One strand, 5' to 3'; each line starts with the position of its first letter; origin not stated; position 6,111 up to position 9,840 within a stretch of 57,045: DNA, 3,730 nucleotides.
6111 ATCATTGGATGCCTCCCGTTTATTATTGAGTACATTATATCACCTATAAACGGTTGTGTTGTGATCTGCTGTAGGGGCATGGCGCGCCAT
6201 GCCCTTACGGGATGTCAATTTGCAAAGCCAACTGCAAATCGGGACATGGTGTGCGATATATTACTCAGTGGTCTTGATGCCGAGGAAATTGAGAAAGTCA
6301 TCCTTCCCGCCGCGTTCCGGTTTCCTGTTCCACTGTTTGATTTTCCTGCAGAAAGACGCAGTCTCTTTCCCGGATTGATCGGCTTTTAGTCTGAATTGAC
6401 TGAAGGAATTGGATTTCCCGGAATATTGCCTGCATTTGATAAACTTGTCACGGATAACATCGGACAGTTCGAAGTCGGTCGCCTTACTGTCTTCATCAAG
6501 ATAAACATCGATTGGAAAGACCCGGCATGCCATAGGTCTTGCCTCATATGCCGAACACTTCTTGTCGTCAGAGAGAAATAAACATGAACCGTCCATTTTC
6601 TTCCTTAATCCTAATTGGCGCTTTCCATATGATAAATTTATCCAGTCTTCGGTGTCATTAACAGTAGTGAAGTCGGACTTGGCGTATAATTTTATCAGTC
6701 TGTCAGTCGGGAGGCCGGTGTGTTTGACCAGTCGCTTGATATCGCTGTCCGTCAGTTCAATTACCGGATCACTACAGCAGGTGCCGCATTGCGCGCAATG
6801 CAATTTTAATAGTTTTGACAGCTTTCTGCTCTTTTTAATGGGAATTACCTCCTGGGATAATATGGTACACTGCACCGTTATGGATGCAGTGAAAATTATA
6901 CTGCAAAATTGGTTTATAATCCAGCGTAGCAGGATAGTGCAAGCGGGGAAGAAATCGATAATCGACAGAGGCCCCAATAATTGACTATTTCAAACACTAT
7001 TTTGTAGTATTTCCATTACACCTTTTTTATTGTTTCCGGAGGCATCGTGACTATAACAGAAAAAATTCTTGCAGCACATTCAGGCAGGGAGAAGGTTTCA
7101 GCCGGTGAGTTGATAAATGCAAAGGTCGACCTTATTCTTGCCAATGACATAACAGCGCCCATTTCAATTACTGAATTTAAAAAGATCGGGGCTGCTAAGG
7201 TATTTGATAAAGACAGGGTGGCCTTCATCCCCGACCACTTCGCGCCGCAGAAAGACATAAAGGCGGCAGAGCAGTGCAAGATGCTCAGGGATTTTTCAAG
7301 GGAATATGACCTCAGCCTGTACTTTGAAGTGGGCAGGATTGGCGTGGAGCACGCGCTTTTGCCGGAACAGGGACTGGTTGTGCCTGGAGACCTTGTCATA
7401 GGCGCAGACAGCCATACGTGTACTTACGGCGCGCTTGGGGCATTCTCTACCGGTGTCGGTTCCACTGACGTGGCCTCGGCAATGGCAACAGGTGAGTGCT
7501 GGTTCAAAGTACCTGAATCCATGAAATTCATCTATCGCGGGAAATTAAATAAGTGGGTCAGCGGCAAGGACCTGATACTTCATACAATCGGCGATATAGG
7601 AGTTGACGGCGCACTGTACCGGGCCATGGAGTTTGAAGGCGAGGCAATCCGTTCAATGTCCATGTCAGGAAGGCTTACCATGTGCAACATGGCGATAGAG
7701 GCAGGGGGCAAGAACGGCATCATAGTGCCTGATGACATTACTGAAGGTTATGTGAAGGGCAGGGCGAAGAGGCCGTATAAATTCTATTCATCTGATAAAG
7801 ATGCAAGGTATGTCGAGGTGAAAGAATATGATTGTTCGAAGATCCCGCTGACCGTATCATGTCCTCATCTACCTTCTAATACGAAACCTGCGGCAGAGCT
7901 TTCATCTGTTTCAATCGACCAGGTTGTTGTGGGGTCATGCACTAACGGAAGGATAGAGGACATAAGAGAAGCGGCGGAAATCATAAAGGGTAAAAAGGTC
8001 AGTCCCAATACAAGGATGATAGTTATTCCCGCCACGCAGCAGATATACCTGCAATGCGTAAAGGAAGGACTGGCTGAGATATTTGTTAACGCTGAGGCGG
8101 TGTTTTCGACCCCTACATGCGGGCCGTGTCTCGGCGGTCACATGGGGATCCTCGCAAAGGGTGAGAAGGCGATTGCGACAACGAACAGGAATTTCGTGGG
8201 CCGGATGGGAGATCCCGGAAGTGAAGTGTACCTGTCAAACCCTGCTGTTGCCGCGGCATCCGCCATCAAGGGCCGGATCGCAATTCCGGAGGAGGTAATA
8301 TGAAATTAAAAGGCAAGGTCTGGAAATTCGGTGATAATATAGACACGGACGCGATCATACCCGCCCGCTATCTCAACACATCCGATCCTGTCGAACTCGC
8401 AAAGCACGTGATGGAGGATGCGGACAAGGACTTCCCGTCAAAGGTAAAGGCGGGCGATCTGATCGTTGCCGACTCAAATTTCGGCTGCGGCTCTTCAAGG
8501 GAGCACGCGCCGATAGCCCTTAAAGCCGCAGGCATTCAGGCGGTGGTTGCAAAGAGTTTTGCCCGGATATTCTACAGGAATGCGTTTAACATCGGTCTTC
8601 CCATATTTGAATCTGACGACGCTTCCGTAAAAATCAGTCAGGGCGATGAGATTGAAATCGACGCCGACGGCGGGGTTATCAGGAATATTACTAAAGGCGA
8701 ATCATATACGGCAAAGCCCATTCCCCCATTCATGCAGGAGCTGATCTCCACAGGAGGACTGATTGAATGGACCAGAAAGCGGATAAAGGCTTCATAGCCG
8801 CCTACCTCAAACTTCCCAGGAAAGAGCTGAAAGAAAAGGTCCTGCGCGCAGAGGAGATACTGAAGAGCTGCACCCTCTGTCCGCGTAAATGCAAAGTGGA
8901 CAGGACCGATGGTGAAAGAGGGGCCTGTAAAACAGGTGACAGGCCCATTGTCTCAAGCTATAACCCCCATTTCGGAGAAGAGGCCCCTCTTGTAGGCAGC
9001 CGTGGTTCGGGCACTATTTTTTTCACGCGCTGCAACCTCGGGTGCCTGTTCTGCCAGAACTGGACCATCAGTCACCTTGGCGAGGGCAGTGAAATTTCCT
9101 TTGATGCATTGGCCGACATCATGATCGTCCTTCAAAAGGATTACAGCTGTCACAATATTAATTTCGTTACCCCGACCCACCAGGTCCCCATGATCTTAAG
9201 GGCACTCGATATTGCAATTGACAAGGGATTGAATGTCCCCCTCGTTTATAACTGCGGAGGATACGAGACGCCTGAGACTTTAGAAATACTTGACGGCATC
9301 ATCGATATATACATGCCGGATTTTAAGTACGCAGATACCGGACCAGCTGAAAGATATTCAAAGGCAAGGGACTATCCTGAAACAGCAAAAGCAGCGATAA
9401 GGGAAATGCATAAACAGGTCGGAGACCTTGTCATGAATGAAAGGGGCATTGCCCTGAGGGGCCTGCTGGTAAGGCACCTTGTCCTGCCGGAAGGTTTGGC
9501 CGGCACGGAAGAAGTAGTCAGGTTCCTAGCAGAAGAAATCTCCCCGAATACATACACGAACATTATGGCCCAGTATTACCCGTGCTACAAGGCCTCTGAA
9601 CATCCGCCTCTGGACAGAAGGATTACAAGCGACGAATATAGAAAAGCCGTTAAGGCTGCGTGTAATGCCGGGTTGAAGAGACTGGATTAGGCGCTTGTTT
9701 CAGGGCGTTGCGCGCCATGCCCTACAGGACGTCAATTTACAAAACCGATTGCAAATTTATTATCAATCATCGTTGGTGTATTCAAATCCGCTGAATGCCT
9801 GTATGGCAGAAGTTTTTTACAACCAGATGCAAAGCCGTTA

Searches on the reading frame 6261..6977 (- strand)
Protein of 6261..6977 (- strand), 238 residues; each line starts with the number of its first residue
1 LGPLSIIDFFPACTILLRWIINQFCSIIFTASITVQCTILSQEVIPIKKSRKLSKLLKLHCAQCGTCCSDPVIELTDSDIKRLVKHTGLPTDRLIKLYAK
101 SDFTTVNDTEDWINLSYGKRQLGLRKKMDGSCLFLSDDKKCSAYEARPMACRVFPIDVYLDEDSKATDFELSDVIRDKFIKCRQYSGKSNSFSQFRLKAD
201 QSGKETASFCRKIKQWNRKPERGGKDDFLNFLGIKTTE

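Call 55: search_protein_families(library=pfam, proteins=[window:6261-6977:-], max_evalue=0.00001)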
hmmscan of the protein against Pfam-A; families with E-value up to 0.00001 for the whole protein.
window:6261-6977:- (238 aa): 1 family
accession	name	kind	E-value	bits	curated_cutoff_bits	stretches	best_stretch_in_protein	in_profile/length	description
PF03692.20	CxxCxxCC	-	1.3e-14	55.1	23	1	60-157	1-72/85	Putative zinc- or iron-chelating domain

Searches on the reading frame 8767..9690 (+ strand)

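Call 55: search_protein_families(library=pfam, proteins=[window:8767-9690:+], max_evalue=0.00001)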
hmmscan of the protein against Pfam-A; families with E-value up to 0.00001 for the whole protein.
window:8767-9690:+ (307 aa): 1 family
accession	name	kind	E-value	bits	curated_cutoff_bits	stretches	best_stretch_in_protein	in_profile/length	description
PF04055.27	Radical_SAM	-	6.5e-11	43.1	29.5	1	84-217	2-139/166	Radical SAM superfamily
